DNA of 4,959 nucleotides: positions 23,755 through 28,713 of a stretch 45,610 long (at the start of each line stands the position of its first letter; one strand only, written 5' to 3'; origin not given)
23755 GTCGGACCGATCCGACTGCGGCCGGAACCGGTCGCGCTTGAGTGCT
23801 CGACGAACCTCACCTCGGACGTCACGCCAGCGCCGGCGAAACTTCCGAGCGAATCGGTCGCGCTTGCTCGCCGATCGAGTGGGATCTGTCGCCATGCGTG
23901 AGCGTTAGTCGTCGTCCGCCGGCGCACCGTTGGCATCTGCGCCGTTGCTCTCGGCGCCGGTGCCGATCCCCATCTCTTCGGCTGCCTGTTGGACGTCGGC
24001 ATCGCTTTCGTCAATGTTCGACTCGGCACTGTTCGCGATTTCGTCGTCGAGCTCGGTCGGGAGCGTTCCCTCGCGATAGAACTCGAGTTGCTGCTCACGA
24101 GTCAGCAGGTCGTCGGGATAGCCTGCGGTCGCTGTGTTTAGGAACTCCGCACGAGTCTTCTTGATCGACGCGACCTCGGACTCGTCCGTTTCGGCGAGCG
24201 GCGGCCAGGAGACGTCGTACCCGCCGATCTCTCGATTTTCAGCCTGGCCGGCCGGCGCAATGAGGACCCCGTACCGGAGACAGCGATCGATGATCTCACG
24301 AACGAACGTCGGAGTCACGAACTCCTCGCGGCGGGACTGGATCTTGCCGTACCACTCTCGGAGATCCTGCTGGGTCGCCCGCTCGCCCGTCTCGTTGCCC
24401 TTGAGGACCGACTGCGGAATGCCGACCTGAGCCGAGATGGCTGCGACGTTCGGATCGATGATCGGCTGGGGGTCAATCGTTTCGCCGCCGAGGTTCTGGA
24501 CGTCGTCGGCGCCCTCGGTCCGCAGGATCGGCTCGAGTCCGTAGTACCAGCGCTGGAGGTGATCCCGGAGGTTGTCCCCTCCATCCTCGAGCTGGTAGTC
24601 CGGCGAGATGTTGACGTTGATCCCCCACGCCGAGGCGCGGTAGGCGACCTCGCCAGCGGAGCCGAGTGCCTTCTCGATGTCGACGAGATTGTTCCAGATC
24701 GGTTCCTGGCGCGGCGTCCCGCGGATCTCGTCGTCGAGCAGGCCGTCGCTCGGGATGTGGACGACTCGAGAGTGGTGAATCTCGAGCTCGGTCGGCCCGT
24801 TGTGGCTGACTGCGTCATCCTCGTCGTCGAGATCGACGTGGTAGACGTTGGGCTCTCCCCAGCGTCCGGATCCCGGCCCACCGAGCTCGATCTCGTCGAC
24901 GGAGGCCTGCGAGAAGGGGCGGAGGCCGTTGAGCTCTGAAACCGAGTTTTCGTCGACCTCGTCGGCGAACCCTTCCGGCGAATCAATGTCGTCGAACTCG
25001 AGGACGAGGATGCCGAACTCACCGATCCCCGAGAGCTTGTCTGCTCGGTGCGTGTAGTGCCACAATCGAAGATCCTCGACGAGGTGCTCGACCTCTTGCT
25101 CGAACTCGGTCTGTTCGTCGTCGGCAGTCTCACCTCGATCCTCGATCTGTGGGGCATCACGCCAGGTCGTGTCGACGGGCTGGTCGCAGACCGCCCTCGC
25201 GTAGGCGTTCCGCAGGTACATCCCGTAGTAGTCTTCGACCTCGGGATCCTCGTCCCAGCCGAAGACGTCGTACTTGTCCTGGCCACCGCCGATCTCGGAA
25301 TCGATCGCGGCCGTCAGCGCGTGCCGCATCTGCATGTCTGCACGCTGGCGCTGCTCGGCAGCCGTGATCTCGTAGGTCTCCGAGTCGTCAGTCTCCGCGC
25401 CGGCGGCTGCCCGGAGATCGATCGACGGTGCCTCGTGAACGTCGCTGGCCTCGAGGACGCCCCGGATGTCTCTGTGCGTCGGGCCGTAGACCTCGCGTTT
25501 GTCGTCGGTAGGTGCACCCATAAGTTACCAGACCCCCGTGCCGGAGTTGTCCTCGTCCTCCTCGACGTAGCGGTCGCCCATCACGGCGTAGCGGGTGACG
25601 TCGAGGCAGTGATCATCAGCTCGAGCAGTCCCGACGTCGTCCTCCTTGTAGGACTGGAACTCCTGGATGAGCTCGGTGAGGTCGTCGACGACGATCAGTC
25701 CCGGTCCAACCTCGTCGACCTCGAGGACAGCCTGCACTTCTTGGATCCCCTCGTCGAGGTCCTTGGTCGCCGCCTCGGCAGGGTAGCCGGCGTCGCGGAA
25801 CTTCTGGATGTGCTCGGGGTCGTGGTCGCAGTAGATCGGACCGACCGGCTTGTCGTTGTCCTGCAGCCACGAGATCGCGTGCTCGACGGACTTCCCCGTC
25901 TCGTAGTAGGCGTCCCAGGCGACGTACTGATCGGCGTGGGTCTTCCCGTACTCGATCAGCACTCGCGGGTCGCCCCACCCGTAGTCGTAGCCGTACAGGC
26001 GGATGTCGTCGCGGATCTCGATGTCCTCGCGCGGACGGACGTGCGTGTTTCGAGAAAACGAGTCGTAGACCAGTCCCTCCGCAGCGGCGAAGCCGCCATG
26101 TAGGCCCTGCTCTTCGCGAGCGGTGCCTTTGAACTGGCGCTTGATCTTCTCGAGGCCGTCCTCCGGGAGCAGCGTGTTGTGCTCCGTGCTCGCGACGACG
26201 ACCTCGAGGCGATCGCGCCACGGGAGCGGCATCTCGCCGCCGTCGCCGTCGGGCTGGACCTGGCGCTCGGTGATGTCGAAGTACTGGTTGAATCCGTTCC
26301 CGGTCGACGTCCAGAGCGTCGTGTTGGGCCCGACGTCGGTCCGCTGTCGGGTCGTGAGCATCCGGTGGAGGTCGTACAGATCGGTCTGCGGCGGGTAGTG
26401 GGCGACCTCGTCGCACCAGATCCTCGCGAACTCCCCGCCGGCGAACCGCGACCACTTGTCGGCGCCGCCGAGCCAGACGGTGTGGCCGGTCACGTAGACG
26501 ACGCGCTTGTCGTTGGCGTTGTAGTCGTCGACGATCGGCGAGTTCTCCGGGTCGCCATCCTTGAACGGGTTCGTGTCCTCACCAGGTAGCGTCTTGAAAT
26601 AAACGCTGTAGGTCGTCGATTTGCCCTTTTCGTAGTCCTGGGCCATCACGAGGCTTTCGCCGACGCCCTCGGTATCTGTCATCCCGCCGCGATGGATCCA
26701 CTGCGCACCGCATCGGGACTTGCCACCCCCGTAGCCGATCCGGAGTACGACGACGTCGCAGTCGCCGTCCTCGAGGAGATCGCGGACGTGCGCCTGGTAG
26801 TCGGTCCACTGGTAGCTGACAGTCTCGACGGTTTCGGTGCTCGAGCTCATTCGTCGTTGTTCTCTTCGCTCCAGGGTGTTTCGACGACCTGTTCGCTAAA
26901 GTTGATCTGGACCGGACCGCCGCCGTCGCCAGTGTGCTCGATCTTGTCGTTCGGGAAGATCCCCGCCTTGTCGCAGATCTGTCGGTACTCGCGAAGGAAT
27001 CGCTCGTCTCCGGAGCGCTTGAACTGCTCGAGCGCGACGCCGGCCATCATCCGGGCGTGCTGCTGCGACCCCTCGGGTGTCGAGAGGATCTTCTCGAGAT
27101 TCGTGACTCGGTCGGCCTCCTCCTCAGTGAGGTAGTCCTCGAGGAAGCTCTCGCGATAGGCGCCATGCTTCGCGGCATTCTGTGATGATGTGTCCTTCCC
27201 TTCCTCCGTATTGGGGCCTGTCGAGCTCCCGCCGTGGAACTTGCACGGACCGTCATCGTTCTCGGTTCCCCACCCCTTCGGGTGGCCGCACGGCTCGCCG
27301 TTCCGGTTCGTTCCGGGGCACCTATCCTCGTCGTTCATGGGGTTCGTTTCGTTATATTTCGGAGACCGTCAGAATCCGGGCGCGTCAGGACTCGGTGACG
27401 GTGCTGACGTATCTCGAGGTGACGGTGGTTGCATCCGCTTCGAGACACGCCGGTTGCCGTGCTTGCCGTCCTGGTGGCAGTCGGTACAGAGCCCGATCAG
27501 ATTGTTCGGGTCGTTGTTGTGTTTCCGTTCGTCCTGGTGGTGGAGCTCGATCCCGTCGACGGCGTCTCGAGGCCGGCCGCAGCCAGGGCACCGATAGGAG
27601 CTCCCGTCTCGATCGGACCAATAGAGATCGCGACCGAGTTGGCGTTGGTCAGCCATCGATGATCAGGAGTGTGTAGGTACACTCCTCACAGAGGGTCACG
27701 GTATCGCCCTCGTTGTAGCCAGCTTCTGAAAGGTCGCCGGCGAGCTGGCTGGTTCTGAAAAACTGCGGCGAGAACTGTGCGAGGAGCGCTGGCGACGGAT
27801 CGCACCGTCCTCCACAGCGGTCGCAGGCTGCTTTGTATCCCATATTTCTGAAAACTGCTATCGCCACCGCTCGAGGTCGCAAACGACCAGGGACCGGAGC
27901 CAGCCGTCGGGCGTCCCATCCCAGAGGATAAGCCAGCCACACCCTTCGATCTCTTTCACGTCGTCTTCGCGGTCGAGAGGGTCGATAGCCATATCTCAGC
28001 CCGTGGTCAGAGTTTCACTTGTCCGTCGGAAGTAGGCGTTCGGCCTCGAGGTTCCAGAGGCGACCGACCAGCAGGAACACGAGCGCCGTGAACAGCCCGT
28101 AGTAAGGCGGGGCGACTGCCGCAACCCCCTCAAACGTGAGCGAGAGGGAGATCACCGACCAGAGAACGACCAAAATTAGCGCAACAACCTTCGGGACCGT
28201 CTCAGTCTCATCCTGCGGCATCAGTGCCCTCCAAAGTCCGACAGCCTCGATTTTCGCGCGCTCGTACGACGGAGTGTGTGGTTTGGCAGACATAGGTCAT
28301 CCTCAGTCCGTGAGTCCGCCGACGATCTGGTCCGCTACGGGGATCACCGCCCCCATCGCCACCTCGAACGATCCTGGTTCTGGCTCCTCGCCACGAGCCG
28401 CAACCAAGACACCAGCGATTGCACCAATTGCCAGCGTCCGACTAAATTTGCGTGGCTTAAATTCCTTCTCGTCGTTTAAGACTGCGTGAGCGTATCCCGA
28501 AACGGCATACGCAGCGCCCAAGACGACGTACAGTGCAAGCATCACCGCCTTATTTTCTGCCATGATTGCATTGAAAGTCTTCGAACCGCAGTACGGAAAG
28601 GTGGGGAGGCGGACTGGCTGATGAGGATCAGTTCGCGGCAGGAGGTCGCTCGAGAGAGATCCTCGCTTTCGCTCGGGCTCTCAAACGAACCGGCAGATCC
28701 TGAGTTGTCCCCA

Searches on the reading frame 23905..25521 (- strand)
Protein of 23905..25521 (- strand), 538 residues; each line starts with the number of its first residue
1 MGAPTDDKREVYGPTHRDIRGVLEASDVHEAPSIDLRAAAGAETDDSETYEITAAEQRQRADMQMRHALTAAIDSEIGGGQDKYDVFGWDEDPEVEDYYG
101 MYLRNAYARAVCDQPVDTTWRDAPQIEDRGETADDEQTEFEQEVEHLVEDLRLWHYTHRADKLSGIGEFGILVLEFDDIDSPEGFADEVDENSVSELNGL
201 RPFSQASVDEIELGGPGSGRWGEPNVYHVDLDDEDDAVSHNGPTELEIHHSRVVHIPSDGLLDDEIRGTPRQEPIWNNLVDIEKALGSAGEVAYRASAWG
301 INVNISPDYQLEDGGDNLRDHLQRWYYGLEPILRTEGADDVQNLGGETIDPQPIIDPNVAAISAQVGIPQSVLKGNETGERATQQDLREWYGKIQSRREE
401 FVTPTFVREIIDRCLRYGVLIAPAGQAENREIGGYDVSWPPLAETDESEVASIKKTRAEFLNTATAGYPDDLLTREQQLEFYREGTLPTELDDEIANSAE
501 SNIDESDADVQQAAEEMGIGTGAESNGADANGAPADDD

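Call 74: search_protein_families(library=pfam, proteins=[window:23905-25521:-], max_evalue=0.001)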
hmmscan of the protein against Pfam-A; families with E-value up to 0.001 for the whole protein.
window:23905-25521:- (538 aa): 1 family
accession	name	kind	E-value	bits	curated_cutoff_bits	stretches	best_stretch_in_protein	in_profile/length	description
PF06381.16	Phage_portal_3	-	4.2e-29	101.8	33.8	1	100-460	5-354/357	Phage portal protein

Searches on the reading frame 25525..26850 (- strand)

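Call 74: search_protein_families(library=pfam, proteins=[window:25525-26850:-], max_evalue=0.001)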
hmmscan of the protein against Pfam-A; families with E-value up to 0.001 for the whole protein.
window:25525-26850:- (441 aa): 1 family
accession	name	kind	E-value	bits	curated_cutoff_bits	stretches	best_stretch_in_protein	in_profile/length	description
PF03237.21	Terminase_6N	-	8.3e-06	26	22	1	110-263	63-209/215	Terminase large subunit, T4likevirus-type, N-terminal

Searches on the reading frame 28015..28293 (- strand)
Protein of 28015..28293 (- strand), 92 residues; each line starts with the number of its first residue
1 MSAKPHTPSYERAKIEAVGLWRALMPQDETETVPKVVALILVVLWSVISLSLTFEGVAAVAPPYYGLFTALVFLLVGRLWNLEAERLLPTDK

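Call 97: find_related_loci(query=window:28015-28293:-, collection=viral_contigs, flank=4000)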
Query window:28015-28293:- (92 aa) in viral_contigs; peptide patterns used: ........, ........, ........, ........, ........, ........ (x = any residue, [..] = any of these).
10 stretches matched a pattern; 3 encode a relative of the query (tblastn E <= 1e-3); 3 distinct loci.
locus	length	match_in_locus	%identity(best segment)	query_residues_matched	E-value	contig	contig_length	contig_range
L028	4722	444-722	67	1-92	3e-40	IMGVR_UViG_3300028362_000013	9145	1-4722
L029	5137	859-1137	68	1-92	2e-39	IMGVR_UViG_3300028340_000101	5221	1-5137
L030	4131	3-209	72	24-92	3e-32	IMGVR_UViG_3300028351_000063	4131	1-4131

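Call 113: search_protein_families(library=padloc, proteins=[window:28015-28293:-], max_evalue=0.1)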
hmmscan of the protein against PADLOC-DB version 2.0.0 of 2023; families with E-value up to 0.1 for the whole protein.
window:28015-28293:- (92 aa): 0 families

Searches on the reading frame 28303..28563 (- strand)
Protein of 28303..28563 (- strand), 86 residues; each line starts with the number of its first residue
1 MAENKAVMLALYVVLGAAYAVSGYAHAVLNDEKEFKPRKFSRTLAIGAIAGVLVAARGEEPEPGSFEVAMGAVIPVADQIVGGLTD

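Call 98: find_related_loci(query=window:28303-28563:-, collection=viral_contigs, flank=4000)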
Query window:28303-28563:- (86 aa) in viral_contigs; peptide patterns used: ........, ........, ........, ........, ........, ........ (x = any residue, [..] = any of these).
70 stretches matched a pattern, but none encodes a relative of the query by tblastn (E <= 1e-3).

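Call 113: search_protein_families(library=padloc, proteins=[window:28303-28563:-], max_evalue=0.1)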
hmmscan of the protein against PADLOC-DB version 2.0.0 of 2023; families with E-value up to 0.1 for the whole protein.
window:28303-28563:- (86 aa): 0 families
